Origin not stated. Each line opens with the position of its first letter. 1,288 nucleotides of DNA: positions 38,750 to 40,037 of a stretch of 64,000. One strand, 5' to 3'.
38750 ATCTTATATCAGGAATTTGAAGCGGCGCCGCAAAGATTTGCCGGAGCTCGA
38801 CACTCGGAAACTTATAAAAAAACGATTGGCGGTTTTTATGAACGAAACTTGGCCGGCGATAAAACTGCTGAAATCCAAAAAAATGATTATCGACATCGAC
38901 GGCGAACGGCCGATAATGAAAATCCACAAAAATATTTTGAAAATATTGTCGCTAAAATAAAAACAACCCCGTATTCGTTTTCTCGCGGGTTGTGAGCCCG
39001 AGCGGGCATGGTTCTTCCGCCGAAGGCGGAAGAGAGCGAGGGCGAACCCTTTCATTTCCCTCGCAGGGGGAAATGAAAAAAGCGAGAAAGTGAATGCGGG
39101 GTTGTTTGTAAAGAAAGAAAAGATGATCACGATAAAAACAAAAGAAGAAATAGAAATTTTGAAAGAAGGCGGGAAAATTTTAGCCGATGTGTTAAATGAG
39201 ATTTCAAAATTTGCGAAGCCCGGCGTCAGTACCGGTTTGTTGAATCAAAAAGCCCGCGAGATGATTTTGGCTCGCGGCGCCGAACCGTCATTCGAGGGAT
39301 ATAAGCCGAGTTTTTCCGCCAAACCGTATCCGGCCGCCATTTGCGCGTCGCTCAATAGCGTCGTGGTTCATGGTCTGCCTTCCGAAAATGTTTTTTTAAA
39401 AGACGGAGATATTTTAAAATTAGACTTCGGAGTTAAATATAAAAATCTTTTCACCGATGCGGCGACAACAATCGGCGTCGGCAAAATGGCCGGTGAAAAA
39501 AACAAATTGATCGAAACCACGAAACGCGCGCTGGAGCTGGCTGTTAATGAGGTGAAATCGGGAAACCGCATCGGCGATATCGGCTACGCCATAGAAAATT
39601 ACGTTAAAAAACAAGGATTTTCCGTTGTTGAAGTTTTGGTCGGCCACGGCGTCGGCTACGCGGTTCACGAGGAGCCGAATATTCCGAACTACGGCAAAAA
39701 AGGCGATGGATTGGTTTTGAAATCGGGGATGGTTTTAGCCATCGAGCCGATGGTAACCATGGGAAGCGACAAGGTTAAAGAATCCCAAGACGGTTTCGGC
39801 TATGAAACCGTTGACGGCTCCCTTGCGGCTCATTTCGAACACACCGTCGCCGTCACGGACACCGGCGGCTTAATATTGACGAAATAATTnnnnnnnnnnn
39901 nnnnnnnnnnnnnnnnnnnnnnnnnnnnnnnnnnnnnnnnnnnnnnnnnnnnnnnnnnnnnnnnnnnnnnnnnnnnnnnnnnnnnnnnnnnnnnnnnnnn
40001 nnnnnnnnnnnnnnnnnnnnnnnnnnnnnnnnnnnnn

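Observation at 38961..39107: Family B: second structured intergenic element (two copies, opposite orientations) with the same design logic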

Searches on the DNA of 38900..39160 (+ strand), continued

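Call 90: search_with_rna_model(model_id=R1, sources=[L148, L149, L150, L151, L152, L008, L010, L128, L129, L130, L131, L132, L133, L134, L135, L136, L137, L138, L139, L140, L141, L142, L143, L144, L145, L146, L147, L103, L035, L063, L048, L038, L074, L100, L117, L056, L065, L071, L126, L088, L095, L066, L067, L086, L097, L098, L092, L081, L031, L072], max_evalue=0.001)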
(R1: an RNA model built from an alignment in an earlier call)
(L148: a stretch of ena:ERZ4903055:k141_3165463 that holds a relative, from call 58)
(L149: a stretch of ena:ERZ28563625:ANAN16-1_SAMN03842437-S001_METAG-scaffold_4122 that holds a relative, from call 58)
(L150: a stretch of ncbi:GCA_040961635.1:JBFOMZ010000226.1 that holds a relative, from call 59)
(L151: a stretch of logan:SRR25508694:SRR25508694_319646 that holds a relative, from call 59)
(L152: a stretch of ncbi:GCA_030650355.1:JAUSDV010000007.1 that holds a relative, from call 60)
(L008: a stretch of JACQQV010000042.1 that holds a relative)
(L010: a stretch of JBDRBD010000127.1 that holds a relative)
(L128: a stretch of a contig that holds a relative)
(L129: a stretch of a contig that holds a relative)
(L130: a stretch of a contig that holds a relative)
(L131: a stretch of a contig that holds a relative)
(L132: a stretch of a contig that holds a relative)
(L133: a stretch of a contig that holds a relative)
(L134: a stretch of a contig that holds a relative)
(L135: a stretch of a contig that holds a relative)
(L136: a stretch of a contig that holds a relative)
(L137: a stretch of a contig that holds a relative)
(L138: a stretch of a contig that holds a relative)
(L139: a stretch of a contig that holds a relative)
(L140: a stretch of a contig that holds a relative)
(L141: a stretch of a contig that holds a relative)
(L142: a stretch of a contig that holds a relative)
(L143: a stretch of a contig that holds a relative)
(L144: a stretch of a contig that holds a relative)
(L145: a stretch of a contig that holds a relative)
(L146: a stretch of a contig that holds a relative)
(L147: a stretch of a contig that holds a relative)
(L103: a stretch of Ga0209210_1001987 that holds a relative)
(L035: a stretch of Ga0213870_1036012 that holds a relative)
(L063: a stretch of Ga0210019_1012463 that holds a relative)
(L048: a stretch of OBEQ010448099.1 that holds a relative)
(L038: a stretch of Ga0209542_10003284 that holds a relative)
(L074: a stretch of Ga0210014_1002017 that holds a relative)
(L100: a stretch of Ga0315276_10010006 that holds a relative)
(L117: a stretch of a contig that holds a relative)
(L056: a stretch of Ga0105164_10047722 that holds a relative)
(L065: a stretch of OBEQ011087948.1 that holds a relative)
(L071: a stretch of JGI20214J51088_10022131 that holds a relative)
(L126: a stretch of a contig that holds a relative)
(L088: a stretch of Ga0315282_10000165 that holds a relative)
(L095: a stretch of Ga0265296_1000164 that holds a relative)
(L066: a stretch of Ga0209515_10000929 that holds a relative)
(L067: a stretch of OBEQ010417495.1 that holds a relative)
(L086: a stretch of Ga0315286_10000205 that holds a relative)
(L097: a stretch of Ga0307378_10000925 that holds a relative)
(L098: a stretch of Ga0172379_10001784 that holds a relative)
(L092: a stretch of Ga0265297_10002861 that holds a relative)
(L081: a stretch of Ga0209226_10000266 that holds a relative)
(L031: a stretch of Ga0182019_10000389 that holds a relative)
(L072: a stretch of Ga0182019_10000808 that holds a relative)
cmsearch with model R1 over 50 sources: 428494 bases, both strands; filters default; matches with E-value up to 0.001: 54.
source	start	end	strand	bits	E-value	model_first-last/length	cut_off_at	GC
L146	214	327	+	100.1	8.2e-33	1-112/112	no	0.61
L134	950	1059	-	98.5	3e-32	1-112/112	no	0.65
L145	4091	4211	-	96.9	1.1e-31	1-112/112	no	0.62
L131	7841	7946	+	96.7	1.4e-31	1-112/112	no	0.6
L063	3903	4008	+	96.7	1.4e-31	1-112/112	no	0.6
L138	8693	8798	+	95.7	2.9e-31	1-112/112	no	0.54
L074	7818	7923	-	94.7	6.9e-31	1-112/112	no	0.6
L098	602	714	-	90.7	1.8e-29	1-112/112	no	0.47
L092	2525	2641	+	90.2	2.7e-29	1-112/112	no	0.65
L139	988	1098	+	86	8.1e-28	1-112/112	no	0.59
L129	689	802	-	85.7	1e-27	1-112/112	no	0.63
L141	8232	8345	+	85.7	1e-27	1-112/112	no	0.63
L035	108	216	-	85.1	1.7e-27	1-112/112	no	0.6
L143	2100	2204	+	84.5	2.8e-27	1-112/112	no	0.56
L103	13449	13557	+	84.2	3.5e-27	1-112/112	no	0.61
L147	560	678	-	82.2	1.8e-26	1-112/112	no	0.61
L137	2000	2115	-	81.6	2.9e-26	1-112/112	no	0.62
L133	789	900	+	80.5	7.3e-26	1-112/112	no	0.61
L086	3031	3142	-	80.5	7.3e-26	1-112/112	no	0.61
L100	2749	2865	+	80.4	7.9e-26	1-112/112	no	0.68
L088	1424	1538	-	77.8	6.4e-25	1-112/112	no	0.63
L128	7263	7373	+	73.5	2.2e-23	1-112/112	no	0.7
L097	330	459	-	72.1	6.8e-23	1-112/112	no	0.55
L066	1688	1808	+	71.8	8.9e-23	1-112/112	no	0.68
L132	783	898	-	71.2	1.4e-22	1-112/112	no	0.6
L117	2769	2879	+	70.9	1.9e-22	1-112/112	no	0.67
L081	148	265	+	70.1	3.6e-22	1-112/112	no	0.61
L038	1208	1313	+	69.1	8.2e-22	1-112/112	no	0.58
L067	12067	12196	-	66.1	9.3e-21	1-112/112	no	0.65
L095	7002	7093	-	65.2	2e-20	16-105/112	no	0.74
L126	4569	4683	-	64.9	2.4e-20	1-112/112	no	0.72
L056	1560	1690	-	63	1.2e-19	1-112/112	no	0.63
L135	3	118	+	62.2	2.2e-19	7-112/112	no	0.68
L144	2380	2514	-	62.1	2.5e-19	1-112/112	no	0.66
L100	4500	4612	+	61.4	4.2e-19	1-112/112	no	0.58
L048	7719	7793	+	60.7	7.6e-19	1-73/112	3'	0.65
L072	1916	2031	-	59.2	2.7e-18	1-112/112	no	0.72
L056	1735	1851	+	59.1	2.8e-18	1-112/112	no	0.71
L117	2611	2721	-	57.8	8e-18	1-112/112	no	0.7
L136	1329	1447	-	57.8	8.4e-18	1-112/112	no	0.71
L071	2671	2791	+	57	1.6e-17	1-112/112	no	0.72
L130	1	115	-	56.9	1.7e-17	1-112/112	no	0.7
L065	2968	3083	-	55.8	4.3e-17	1-112/112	no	0.67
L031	2635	2750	-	54.5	1.2e-16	1-112/112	no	0.74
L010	3507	3672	+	54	1.8e-16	1-112/112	no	0.68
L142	10142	10263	-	52.4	6.8e-16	1-112/112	no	0.68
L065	2625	2747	+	51.8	1.1e-15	1-112/112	no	0.77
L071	1230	1344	-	47.2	4.7e-14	1-112/112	no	0.74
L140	3062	3175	+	46.6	7.8e-14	1-112/112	no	0.78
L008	4249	4370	-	44.3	4.8e-13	1-112/112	no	0.63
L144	3011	3147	+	35.9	4.9e-10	1-112/112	no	0.58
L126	8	47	-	34.2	1.8e-09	22-61/112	no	0.77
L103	8453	8564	-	22.8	2e-05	1-112/112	no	0.54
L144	2534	2658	-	21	8.8e-05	1-112/112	no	0.53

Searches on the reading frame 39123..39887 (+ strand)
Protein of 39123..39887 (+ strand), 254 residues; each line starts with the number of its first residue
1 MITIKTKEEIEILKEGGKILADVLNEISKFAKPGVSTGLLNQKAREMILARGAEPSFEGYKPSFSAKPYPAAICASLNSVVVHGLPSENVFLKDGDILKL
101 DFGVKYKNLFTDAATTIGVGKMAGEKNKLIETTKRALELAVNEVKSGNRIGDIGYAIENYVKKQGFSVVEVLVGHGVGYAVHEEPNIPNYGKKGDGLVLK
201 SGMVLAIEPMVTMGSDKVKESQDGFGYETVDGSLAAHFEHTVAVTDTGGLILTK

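Call 57: find_homologous_proteins(query=window:39123-39887:+, max_evalue=1e-40)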
Query window:39123-39887:+ (254 aa): 7900 proteins with E <= 1e-40 among 8000 candidates; the best 120 are listed.
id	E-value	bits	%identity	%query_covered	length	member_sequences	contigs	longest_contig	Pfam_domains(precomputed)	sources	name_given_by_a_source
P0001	5.4e-160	548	100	100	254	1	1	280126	PF00557.30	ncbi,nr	ncbi:type I methionyl aminopeptidase [Candidatus Azambacteria bacterium]|nr:type I methionyl aminope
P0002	9.0e-131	453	81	100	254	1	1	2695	PF00557.30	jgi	-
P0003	1.3e-128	446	80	100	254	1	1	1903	PF00557.30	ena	-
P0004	3.1e-128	444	79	100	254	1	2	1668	PF00557.30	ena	-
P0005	5.2e-128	444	81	100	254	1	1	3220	PF00557.30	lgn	-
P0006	1.6e-127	442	79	100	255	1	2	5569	PF00557.30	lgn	-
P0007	2.2e-127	442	81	100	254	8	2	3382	PF00557.30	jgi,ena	-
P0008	2.3e-127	442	81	100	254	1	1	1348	PF00557.30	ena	-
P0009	2.5e-127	441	80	100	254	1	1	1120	PF00557.30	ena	-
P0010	3.6e-127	441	80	100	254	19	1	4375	PF00557.30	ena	-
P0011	3.8e-127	441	81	100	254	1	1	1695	PF00557.30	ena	-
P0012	4.5e-127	441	80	100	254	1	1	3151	PF00557.30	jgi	-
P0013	5.7e-127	440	80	100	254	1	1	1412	PF00557.30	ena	-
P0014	8.1e-127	440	80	100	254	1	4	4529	PF00557.30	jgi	-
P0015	1.3e-126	439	80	100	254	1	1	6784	PF00557.30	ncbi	-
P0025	1.1e-125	436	80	100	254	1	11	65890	PF00557.30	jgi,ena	-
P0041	4.9e-124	431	79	100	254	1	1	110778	PF00557.30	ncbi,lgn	-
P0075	3.0e-120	418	74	100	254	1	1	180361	PF00557.30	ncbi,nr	ncbi:MAG: type I methionyl aminopeptidase [Candidatus Azambacteria bacterium]|nr:type I methionyl am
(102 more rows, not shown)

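Call 58: find_encoding_contigs(protein=P0025, flank=10000, max_places=2)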
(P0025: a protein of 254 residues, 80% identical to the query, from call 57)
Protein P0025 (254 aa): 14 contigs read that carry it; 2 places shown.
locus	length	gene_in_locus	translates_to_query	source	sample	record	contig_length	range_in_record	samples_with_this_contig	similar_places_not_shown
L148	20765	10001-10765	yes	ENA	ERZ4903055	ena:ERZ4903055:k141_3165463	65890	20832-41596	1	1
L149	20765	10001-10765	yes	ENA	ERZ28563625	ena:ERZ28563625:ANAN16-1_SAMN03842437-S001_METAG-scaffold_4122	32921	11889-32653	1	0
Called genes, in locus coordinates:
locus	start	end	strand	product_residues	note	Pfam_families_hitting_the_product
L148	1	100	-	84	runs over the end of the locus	-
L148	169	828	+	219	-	PF00573:Ribosomal_L4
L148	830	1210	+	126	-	PF00276:Ribosomal_L23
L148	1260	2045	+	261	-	PF00181:Ribosomal_L2_N, PF03947:Ribosomal_L2_C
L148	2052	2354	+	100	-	PF00203:Ribosomal_S19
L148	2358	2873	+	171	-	PF00237:Ribosomal_L22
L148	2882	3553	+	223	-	PF07650:KH_2, PF00189:Ribosomal_S3_C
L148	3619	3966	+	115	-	PF00252:Ribosomal_L16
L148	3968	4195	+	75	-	PF00366:Ribosomal_S17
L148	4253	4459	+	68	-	PF00238:Ribosomal_L14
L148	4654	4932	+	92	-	PF00467:KOW (weak), PF17136:ribosomal_L24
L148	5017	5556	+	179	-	PF00281:Ribosomal_L5, PF00673:Ribosomal_L5_C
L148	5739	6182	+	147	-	PF00410:Ribosomal_S8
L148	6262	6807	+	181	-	PF00347:Ribosomal_L6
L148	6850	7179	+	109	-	PF00861:Ribosomal_L18p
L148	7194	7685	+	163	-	PF00333:Ribosomal_S5, PF03719:Ribosomal_S5_C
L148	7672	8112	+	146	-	PF00828:Ribosomal_L27A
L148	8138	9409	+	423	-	PF00344:SecY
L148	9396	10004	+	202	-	PF00406:ADK, PF13207:AAA_17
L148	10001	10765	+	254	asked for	PF00557:Peptidase_M24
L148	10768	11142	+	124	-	PF03652:RuvX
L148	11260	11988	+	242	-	PF00535:Glycos_transf_2, PF10111:Glyco_tranf_2_2, PF13641:Glyco_tranf_2_3 (weak)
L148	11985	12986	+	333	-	PF01087:GalP_UDP_transf, PF01230:HIT (faint), PF11969:DcpS_C (faint), PF16268:DUF4921, PF02744:GalP_UDP_tr_C (weak)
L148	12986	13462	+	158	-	PF06695:Sm_multidrug_ex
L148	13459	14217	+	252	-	PF00121:TIM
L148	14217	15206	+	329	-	PF02618:YceG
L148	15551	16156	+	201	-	PF20803:PaaX_M, PF09827:CRISPR_Cas2 (weak)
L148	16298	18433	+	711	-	PF22745:Nlig-Ia, PF01653:DNA_ligase_aden, PF03120:OB_DNA_ligase, PF14520:HHH_5 (faint), PF12826:HHH_2 (weak), PF00533:BRCT, PF12738:PTCB-BRCT (weak)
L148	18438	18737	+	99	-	PF02686:GatC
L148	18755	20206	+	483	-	PF01425:Amidase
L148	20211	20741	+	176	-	-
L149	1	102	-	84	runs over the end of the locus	-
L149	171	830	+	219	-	PF00573:Ribosomal_L4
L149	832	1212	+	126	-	PF00276:Ribosomal_L23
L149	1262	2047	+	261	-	PF00181:Ribosomal_L2_N, PF03947:Ribosomal_L2_C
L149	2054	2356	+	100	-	PF00203:Ribosomal_S19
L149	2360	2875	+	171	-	PF00237:Ribosomal_L22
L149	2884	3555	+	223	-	PF07650:KH_2, PF00189:Ribosomal_S3_C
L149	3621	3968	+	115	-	PF00252:Ribosomal_L16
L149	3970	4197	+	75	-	PF00366:Ribosomal_S17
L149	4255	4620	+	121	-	PF00238:Ribosomal_L14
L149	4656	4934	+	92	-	PF00467:KOW (weak), PF17136:ribosomal_L24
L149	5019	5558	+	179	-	PF00281:Ribosomal_L5, PF00673:Ribosomal_L5_C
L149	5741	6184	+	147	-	PF00410:Ribosomal_S8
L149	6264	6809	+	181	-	PF00347:Ribosomal_L6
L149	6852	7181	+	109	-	PF00861:Ribosomal_L18p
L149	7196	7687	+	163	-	PF00333:Ribosomal_S5, PF03719:Ribosomal_S5_C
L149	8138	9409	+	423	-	PF00344:SecY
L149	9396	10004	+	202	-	PF00406:ADK, PF13207:AAA_17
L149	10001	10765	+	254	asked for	PF00557:Peptidase_M24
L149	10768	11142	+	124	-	PF03652:RuvX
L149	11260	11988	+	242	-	PF00535:Glycos_transf_2, PF10111:Glyco_tranf_2_2, PF13641:Glyco_tranf_2_3 (weak)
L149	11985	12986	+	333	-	PF01087:GalP_UDP_transf, PF01230:HIT (faint), PF11969:DcpS_C (faint), PF16268:DUF4921, PF02744:GalP_UDP_tr_C (weak)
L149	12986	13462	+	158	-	PF06695:Sm_multidrug_ex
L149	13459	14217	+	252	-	PF00121:TIM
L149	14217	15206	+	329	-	PF02618:YceG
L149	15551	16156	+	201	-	PF20803:PaaX_M, PF09827:CRISPR_Cas2 (weak)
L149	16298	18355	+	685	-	-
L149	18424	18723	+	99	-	PF02686:GatC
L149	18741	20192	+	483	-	PF01425:Amidase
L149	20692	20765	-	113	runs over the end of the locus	?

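Call 59: find_encoding_contigs(protein=P0041, flank=10000, max_places=2)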
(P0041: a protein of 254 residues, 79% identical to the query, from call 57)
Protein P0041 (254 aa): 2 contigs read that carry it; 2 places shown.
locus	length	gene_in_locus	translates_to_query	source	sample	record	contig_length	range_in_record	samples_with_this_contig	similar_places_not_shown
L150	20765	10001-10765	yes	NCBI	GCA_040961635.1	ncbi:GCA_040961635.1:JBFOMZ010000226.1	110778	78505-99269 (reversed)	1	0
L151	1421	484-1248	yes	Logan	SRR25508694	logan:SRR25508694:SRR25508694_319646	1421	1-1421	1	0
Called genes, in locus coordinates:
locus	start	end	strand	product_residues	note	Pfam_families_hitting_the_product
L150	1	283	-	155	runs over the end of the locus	-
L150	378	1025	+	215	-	PF00573:Ribosomal_L4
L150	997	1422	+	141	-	PF00276:Ribosomal_L23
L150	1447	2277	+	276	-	PF00181:Ribosomal_L2_N, PF03947:Ribosomal_L2_C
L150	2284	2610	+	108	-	PF00203:Ribosomal_S19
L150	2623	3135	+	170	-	PF00237:Ribosomal_L22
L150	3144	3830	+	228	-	PF07650:KH_2, PF00189:Ribosomal_S3_C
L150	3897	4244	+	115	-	PF00252:Ribosomal_L16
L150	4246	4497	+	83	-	PF00366:Ribosomal_S17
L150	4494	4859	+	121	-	PF00238:Ribosomal_L14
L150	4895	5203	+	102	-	PF17136:ribosomal_L24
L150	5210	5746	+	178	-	PF00281:Ribosomal_L5, PF00673:Ribosomal_L5_C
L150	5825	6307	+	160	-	PF00410:Ribosomal_S8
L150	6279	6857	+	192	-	PF00347:Ribosomal_L6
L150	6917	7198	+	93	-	PF00861:Ribosomal_L18p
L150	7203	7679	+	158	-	PF00333:Ribosomal_S5, PF03719:Ribosomal_S5_C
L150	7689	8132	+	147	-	PF00828:Ribosomal_L27A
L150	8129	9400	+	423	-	PF00344:SecY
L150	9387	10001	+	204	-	PF06414:Zeta_toxin (faint), PF00406:ADK, PF13207:AAA_17, PF13671:AAA_33 (faint)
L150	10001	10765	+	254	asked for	PF00557:Peptidase_M24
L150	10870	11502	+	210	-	-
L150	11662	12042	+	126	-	-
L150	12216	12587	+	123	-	PF03652:RuvX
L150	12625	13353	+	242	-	PF00535:Glycos_transf_2, PF10111:Glyco_tranf_2_2, PF13641:Glyco_tranf_2_3 (faint)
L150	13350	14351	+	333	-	PF01087:GalP_UDP_transf, PF01230:HIT (faint), PF16268:DUF4921, PF16285:DUF4931_N (weak), PF11969:DcpS_C (faint), PF02744:GalP_UDP_tr_C (weak)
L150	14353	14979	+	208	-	PF09335:VTT_dom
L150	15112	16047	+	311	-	-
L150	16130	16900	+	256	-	PF00121:TIM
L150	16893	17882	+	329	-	PF02618:YceG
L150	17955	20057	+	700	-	PF22745:Nlig-Ia, PF01653:DNA_ligase_aden, PF03120:OB_DNA_ligase, PF14520:HHH_5 (faint), PF12826:HHH_2, PF00533:BRCT, PF12738:PTCB-BRCT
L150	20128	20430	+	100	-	PF13366:PDDEXK_3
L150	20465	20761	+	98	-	PF02686:GatC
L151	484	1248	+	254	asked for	PF00557:Peptidase_M24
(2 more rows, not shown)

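Call 60: find_encoding_contigs(protein=P0075, flank=10000, max_places=2)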
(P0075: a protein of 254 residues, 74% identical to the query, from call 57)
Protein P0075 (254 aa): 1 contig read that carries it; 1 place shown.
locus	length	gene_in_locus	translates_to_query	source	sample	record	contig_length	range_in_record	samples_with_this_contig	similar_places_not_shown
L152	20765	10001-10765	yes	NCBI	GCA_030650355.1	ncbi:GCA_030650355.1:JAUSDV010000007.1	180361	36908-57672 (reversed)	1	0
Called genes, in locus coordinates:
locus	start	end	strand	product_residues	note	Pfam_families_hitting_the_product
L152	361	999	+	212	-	PF00573:Ribosomal_L4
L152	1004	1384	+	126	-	PF00276:Ribosomal_L23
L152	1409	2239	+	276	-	PF00181:Ribosomal_L2_N, PF03947:Ribosomal_L2_C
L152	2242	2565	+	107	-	PF00203:Ribosomal_S19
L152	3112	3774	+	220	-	PF07650:KH_2, PF00189:Ribosomal_S3_C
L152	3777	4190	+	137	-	PF00252:Ribosomal_L16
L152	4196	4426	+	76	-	PF00366:Ribosomal_S17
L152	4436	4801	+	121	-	PF00238:Ribosomal_L14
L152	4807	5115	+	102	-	PF00467:KOW, PF17136:ribosomal_L24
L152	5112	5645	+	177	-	PF00281:Ribosomal_L5, PF00673:Ribosomal_L5_C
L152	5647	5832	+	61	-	PF00253:Ribosomal_S14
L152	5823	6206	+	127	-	PF00410:Ribosomal_S8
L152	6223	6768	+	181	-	PF00347:Ribosomal_L6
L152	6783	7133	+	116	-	PF00861:Ribosomal_L18p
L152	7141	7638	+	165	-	PF00333:Ribosomal_S5, PF03719:Ribosomal_S5_C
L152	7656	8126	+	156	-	PF00828:Ribosomal_L27A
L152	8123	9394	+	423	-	PF00344:SecY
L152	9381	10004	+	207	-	PF00406:ADK, PF13207:AAA_17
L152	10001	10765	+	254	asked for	PF00557:Peptidase_M24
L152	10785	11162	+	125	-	PF03652:RuvX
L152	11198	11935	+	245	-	PF00535:Glycos_transf_2, PF10111:Glyco_tranf_2_2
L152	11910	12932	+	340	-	PF01087:GalP_UDP_transf, PF01230:HIT (faint), PF16285:DUF4931_N (weak), PF16268:DUF4921, PF11969:DcpS_C (weak)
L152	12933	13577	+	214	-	PF09335:VTT_dom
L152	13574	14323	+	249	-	PF00121:TIM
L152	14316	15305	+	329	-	PF02618:YceG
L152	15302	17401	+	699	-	PF22745:Nlig-Ia, PF01653:DNA_ligase_aden, PF03120:OB_DNA_ligase, PF14520:HHH_5 (faint), PF12826:HHH_2 (weak), PF00533:BRCT, PF12738:PTCB-BRCT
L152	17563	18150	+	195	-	PF20393:Pro_CA_2 (weak)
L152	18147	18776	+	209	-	-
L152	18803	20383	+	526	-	PF01145:Band_7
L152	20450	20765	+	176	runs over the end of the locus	-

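Call 74: find_encoding_contigs(protein=P0001, flank=10000, max_places=1)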
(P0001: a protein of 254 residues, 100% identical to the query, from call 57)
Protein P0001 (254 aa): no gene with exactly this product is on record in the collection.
